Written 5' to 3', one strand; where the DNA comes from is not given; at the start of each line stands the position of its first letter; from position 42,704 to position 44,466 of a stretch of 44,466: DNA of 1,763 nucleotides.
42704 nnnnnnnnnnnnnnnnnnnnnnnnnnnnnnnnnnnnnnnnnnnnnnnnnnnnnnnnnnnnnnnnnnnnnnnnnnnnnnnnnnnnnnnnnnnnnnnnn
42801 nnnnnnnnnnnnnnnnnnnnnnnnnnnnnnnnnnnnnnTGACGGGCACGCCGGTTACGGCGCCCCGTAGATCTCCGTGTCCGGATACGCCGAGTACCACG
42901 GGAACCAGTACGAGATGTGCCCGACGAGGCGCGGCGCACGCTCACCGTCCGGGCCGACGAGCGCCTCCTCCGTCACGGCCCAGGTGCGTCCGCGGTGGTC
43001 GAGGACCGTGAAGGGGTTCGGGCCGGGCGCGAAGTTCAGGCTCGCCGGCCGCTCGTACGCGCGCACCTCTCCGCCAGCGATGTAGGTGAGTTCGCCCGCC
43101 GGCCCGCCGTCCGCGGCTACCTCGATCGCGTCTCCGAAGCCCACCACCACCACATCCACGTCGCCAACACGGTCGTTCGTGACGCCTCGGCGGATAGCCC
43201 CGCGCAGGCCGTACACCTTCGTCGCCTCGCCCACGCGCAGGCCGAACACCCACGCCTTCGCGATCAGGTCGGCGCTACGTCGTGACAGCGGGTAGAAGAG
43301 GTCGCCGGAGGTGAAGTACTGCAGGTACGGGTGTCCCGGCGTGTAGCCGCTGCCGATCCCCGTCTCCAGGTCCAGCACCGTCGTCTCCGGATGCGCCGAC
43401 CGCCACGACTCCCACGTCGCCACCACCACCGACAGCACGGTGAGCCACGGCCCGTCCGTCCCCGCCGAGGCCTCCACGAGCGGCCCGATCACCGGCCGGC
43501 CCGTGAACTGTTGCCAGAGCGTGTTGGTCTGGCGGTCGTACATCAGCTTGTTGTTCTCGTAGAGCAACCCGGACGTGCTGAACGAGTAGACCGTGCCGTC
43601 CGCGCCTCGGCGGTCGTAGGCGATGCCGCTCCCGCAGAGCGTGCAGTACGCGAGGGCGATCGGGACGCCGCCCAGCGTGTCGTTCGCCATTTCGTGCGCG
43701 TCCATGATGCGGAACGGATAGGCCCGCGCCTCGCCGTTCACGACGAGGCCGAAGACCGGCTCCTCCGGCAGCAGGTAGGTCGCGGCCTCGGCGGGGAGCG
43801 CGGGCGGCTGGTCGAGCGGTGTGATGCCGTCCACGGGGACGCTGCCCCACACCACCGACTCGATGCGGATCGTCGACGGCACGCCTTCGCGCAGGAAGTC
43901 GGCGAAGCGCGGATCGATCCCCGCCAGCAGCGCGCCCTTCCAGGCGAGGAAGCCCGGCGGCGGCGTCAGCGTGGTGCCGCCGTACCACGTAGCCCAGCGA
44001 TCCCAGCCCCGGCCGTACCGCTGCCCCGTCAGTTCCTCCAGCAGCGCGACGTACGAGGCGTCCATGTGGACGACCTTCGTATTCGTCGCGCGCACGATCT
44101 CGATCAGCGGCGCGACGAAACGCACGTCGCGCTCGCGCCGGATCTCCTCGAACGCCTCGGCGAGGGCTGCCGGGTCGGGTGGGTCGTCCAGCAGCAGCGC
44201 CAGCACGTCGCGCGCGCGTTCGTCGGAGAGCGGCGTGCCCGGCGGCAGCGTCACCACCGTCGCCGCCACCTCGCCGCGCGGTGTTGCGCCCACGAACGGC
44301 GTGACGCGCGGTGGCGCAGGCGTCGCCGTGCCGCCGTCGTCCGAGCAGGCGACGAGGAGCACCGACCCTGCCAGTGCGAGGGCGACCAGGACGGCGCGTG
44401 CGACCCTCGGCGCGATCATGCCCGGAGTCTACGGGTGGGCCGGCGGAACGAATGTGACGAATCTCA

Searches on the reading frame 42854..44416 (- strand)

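Call 93: search_protein_families(library=pfam, proteins=[window:42854-44416:-], max_evalue=0.00001)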
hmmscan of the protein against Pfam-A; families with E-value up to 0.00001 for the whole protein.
window:42854-44416:- (520 aa): 1 family
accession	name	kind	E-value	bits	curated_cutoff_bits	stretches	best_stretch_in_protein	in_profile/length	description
PF11376.13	DUF3179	-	9.4e-64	216.1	27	1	196-514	2-292/292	Protein of unknown function (DUF3179)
